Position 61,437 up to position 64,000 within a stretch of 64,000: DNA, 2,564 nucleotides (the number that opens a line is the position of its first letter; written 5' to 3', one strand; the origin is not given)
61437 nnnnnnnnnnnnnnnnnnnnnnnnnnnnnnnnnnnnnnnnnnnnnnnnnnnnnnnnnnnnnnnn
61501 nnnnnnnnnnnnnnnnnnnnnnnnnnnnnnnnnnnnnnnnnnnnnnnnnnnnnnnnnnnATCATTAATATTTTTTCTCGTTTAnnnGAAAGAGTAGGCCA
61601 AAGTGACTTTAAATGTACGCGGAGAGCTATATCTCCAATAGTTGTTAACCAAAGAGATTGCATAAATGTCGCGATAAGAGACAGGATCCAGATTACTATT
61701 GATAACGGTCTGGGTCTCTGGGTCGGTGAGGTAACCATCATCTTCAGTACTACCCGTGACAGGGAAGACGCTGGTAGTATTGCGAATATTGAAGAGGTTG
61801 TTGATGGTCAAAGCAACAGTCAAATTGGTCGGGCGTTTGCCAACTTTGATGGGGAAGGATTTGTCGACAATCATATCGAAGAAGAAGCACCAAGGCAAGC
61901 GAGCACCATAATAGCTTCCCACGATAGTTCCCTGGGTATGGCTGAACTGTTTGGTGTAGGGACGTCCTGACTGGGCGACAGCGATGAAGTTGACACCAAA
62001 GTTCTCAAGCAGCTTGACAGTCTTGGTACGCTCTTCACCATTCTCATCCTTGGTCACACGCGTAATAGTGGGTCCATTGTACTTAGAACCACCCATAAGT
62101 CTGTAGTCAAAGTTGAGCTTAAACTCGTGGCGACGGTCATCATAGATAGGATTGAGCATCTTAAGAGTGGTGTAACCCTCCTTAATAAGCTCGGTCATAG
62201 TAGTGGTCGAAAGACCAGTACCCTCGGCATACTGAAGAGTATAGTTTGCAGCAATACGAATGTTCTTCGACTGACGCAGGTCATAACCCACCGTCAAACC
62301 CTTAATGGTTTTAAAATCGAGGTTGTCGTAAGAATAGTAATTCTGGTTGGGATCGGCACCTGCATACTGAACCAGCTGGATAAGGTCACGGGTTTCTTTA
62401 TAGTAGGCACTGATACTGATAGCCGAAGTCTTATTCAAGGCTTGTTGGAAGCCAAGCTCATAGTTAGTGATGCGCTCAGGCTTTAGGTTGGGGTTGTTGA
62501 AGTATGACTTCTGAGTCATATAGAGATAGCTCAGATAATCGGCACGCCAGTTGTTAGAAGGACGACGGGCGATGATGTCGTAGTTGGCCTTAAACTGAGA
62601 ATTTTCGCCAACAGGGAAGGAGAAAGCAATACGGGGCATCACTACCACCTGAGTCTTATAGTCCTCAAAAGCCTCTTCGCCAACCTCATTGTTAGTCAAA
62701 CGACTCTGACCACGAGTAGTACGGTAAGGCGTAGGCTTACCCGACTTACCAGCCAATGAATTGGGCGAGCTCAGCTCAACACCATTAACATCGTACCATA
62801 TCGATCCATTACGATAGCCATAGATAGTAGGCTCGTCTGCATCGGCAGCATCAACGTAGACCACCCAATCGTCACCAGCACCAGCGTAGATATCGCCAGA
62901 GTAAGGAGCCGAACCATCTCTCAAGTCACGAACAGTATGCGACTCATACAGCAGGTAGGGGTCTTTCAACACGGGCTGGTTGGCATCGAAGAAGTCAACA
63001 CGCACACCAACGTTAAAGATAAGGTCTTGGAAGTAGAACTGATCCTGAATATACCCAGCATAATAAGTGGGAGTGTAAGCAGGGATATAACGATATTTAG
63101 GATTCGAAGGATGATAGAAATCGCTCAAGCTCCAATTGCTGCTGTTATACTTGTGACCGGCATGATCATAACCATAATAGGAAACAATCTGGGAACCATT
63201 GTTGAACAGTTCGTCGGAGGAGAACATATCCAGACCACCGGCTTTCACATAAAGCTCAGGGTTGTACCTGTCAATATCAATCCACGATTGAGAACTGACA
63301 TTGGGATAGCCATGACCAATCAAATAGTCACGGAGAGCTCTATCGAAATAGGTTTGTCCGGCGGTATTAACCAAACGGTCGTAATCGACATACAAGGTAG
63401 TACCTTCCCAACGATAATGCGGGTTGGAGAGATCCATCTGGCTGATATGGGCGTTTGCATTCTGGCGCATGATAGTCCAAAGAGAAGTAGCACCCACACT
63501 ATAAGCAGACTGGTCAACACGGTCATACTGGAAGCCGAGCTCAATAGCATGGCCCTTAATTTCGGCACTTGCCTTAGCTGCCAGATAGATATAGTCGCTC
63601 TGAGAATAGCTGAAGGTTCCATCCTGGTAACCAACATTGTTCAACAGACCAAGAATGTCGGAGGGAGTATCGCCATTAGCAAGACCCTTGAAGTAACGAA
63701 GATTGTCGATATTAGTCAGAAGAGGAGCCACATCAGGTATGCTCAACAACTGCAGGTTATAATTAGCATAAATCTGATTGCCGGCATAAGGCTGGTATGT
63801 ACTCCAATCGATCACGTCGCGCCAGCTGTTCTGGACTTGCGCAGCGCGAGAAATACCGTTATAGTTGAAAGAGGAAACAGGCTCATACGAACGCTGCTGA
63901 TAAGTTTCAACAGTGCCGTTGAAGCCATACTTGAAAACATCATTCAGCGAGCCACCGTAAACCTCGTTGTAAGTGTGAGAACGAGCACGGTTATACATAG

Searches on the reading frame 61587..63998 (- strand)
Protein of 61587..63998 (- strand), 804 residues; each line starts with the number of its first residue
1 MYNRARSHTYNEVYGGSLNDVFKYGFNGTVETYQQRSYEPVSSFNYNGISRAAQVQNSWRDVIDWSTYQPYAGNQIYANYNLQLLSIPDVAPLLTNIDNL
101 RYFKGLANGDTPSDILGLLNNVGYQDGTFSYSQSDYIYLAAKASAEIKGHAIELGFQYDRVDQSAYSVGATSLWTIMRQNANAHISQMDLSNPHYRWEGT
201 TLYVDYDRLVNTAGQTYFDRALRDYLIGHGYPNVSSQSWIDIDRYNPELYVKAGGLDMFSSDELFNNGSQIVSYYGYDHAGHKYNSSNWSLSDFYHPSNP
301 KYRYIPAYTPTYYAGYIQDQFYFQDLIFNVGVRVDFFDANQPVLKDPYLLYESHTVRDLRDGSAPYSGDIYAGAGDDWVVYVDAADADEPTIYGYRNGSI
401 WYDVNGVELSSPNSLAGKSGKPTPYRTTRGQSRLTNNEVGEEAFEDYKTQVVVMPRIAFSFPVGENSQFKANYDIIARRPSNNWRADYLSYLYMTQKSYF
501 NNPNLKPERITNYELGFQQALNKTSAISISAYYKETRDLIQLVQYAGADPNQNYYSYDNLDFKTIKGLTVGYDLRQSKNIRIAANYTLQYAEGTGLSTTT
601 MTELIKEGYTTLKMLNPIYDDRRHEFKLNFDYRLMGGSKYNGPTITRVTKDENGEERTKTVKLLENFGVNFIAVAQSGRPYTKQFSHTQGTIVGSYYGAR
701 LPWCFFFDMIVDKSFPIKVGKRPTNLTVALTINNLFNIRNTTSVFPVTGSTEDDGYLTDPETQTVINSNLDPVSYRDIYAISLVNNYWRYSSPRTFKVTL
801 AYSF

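Call 68: search_protein_families(library=pfam, proteins=[window:61587-63998:-], max_evalue=0.001)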
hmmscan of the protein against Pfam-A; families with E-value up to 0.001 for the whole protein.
window:61587-63998:- (804 aa): 2 families
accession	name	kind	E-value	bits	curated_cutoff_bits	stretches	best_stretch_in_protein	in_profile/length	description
PF00593.30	TonB_dep_Rec_b-barrel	-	4e-15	57.1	27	1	200-735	61-436/436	TonB dependent receptor-like, beta-barrel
PF14905.12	OMP_b-brl_3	-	1.3e-13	51.2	27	1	447-650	153-344/408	Outer membrane protein beta-barrel family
